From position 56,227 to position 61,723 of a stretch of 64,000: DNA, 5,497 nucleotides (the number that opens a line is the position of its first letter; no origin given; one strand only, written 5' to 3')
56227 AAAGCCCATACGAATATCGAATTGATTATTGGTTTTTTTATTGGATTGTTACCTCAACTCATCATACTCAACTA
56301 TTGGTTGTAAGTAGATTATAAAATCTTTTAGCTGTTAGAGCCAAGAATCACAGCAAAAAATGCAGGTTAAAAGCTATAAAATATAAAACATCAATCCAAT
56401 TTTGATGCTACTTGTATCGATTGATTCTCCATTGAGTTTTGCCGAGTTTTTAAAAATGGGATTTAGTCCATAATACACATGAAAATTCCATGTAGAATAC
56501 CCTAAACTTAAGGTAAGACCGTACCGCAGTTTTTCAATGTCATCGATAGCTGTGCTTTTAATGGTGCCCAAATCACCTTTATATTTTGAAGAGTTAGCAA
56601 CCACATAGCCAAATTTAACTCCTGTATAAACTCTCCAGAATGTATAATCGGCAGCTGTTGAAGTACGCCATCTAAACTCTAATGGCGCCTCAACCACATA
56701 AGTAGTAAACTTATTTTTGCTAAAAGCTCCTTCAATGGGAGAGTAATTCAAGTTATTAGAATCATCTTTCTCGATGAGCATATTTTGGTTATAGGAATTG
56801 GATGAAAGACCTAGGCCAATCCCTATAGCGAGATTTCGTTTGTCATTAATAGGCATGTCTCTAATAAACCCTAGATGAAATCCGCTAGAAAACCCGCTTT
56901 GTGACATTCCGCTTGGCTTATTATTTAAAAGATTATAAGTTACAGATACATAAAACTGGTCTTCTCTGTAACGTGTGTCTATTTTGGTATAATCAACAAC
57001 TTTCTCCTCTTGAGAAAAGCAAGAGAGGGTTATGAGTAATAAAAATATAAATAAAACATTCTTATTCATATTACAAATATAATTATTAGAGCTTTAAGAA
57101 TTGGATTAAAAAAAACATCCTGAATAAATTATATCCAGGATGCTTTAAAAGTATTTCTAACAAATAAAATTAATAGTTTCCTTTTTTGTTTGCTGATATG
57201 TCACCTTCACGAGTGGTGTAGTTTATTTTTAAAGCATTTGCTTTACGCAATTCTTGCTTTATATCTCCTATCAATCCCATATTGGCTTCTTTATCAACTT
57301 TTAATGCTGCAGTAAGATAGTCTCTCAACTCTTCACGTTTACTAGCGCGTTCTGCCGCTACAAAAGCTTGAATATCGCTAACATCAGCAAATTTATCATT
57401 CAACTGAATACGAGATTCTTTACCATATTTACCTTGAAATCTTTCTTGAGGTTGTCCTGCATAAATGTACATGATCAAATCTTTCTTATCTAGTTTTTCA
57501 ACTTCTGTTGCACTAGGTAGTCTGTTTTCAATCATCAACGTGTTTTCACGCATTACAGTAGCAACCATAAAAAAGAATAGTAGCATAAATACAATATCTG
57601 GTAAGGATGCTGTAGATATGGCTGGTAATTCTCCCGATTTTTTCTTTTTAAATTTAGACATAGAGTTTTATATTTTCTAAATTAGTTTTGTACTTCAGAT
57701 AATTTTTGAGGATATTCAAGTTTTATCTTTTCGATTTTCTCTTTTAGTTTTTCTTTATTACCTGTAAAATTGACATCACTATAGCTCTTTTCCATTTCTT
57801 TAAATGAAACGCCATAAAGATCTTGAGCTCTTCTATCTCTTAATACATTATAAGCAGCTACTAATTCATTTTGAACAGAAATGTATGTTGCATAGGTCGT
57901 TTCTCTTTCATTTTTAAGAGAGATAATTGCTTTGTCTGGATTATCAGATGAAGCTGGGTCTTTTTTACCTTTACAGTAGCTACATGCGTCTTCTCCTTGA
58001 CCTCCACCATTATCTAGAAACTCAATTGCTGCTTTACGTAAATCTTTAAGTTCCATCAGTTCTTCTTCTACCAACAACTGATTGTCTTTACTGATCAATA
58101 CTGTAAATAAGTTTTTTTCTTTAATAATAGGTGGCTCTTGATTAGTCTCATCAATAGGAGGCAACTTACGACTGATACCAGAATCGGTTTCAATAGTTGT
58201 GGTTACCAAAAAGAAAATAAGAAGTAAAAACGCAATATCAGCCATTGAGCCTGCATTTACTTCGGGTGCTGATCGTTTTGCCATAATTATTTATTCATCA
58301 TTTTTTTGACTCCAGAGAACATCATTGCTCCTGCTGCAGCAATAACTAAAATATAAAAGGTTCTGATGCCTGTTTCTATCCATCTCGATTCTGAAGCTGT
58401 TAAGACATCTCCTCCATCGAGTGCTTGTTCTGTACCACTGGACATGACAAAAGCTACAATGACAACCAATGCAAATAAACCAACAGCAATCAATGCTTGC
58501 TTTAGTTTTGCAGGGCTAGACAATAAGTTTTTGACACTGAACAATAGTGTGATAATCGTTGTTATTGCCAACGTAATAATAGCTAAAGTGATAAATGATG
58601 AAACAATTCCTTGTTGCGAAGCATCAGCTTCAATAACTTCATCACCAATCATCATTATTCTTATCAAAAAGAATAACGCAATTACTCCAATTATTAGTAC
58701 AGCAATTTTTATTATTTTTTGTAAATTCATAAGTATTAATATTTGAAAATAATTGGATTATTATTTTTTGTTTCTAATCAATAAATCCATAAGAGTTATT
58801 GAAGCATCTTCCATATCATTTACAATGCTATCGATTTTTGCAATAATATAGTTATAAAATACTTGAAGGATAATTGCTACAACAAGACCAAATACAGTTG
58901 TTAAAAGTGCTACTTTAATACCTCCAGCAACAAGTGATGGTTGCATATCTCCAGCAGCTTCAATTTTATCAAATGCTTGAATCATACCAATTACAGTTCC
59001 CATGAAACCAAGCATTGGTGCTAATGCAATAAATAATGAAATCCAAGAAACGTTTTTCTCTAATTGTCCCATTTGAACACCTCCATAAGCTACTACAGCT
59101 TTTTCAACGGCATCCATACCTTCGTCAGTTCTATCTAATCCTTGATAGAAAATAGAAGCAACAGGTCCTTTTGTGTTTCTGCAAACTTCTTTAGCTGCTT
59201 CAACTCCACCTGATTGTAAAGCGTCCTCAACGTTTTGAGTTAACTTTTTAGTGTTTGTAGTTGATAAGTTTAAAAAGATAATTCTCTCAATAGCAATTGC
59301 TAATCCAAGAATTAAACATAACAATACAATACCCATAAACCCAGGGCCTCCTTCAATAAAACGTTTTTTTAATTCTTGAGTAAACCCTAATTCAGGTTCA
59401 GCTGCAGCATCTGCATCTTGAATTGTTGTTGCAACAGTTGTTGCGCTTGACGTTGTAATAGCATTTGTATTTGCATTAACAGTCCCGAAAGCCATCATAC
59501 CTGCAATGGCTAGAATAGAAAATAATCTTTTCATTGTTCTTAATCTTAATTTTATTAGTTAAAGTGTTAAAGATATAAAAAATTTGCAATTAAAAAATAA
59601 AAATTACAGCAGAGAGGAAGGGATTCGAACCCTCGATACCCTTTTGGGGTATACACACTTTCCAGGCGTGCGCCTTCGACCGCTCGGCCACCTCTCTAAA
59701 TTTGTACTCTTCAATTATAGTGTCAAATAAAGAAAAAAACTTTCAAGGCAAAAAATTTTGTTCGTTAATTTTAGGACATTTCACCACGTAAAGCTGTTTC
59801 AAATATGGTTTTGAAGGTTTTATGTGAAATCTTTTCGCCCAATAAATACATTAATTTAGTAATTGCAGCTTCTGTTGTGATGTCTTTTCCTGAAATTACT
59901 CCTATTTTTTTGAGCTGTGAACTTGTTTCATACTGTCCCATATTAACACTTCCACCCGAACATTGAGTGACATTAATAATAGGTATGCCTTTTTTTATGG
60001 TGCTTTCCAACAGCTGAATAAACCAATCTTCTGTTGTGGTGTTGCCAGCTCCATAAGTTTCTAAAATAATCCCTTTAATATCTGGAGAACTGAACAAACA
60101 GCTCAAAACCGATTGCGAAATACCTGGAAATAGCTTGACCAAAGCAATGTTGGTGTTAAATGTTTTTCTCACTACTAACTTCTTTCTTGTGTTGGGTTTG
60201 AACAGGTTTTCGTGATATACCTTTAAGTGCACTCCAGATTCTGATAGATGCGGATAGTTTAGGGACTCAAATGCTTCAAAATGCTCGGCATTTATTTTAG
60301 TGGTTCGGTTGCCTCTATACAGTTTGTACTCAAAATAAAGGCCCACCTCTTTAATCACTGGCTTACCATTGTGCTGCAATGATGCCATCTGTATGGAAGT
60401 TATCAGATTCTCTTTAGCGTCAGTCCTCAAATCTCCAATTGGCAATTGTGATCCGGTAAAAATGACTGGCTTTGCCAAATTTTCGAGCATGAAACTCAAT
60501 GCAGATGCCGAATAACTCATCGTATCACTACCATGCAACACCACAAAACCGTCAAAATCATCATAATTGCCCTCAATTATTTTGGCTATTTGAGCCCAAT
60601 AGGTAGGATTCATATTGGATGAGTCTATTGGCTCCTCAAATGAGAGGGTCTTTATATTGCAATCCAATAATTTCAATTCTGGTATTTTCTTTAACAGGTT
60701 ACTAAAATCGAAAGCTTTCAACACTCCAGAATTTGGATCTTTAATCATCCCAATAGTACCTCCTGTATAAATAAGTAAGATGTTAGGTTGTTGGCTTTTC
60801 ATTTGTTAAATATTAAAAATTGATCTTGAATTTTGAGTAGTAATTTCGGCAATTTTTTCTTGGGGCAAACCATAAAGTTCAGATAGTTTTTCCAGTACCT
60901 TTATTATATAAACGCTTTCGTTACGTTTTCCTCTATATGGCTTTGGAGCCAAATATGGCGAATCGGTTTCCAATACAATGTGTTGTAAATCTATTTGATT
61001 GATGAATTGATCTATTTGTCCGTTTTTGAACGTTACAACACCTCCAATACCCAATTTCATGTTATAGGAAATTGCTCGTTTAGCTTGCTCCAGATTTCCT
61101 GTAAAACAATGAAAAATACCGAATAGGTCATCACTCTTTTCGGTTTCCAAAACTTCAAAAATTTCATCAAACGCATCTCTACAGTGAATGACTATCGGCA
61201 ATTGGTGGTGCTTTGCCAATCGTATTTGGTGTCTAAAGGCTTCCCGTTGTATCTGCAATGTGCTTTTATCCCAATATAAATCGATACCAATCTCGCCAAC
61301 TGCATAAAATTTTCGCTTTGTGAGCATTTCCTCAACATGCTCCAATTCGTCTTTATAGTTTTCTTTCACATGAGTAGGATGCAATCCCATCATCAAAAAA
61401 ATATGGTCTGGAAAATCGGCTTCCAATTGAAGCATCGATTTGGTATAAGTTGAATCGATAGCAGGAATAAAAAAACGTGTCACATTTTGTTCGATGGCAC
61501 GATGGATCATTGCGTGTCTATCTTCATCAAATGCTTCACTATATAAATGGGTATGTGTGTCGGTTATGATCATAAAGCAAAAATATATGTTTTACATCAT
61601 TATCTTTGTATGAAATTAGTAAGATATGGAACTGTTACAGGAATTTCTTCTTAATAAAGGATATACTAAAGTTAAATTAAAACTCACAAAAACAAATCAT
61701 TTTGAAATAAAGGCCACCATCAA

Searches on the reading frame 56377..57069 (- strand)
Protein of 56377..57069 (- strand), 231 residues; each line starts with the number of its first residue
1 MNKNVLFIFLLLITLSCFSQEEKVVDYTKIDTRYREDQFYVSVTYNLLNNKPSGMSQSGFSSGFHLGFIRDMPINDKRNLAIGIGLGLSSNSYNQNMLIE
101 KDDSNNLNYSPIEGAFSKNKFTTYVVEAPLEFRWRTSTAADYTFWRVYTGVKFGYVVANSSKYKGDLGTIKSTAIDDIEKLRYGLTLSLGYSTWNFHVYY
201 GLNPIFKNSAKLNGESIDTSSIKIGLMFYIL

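Call 70: search_protein_families(library=pfam, proteins=[window:56377-57069:-], max_evalue=0.001)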
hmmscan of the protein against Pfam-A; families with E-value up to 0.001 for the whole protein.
window:56377-57069:- (231 aa): 2 families
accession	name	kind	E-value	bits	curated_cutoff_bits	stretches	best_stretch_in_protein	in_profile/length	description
PF13568.12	OMP_b-brl_2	-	1.6e-22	80.8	27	1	18-207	1-175/175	Outer membrane protein beta-barrel domain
PF13505.12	OMP_b-brl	-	5.9e-05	23.7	28.7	1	24-227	15-172/175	Outer membrane protein beta-barrel domain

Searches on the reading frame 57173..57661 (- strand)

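Call 70: search_protein_families(library=pfam, proteins=[window:57173-57661:-], max_evalue=0.001)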
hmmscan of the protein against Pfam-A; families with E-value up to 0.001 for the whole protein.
window:57173-57661:- (163 aa): 1 family
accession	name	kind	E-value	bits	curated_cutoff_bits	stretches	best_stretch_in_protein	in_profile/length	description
PF02472.21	ExbD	-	6.8e-15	55.7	25.4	1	11-151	4-126/128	Biopolymer transport protein ExbD/TolR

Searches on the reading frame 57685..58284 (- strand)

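Call 70: search_protein_families(library=pfam, proteins=[window:57685-58284:-], max_evalue=0.001)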
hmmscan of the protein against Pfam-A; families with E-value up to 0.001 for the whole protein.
window:57685-58284:- (200 aa): 1 family
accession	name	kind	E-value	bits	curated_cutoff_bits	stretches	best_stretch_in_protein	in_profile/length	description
PF02472.21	ExbD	-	1.2e-17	64.6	25.4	1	3-144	2-116/128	Biopolymer transport protein ExbD/TolR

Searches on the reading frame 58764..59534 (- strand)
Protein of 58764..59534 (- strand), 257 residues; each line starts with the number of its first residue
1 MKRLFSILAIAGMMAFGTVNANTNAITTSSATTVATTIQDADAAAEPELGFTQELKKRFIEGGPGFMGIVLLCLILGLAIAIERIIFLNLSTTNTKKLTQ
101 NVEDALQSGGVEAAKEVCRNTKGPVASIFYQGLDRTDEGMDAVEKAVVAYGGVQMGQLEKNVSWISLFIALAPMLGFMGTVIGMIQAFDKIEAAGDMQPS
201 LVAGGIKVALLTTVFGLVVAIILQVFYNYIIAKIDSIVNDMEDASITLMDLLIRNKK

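Call 70: search_protein_families(library=pfam, proteins=[window:58764-59534:-], max_evalue=0.001)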
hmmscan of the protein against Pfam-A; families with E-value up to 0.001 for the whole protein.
window:58764-59534:- (257 aa): 1 family
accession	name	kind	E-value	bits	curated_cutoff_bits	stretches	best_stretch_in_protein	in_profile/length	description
PF01618.21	MotA_ExbB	-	2.8e-31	108.3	22.9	1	122-242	3-126/127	MotA/TolQ/ExbB proton channel family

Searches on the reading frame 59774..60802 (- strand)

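Call 70: search_protein_families(library=pfam, proteins=[window:59774-60802:-], max_evalue=0.001)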
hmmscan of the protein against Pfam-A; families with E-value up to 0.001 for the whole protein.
window:59774-60802:- (343 aa): 2 families
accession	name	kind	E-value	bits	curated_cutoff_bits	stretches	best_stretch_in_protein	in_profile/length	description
PF00710.25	Asparaginase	-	3.5e-58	196.8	22.5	1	7-198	1-190/193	Asparaginase, N-terminal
PF17763.6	Asparaginase_C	-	2.1e-33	115.1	34.6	1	218-334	1-114/114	Glutaminase/Asparaginase C-terminal domain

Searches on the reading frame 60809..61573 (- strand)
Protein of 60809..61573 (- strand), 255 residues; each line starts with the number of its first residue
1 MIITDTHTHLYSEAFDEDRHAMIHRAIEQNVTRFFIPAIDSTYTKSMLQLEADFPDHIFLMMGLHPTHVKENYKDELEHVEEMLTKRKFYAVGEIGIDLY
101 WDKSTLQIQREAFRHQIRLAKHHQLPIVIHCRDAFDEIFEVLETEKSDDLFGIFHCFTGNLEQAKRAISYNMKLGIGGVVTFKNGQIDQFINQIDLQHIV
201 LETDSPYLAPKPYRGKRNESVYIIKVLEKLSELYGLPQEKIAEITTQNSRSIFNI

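Call 70: search_protein_families(library=pfam, proteins=[window:60809-61573:-], max_evalue=0.001)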
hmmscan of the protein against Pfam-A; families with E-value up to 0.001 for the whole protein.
window:60809-61573:- (255 aa): 1 family
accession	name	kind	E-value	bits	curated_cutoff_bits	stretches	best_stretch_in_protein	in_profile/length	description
PF01026.27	TatD_DNase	-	5.5e-77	259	27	1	4-254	1-253/253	TatD related DNase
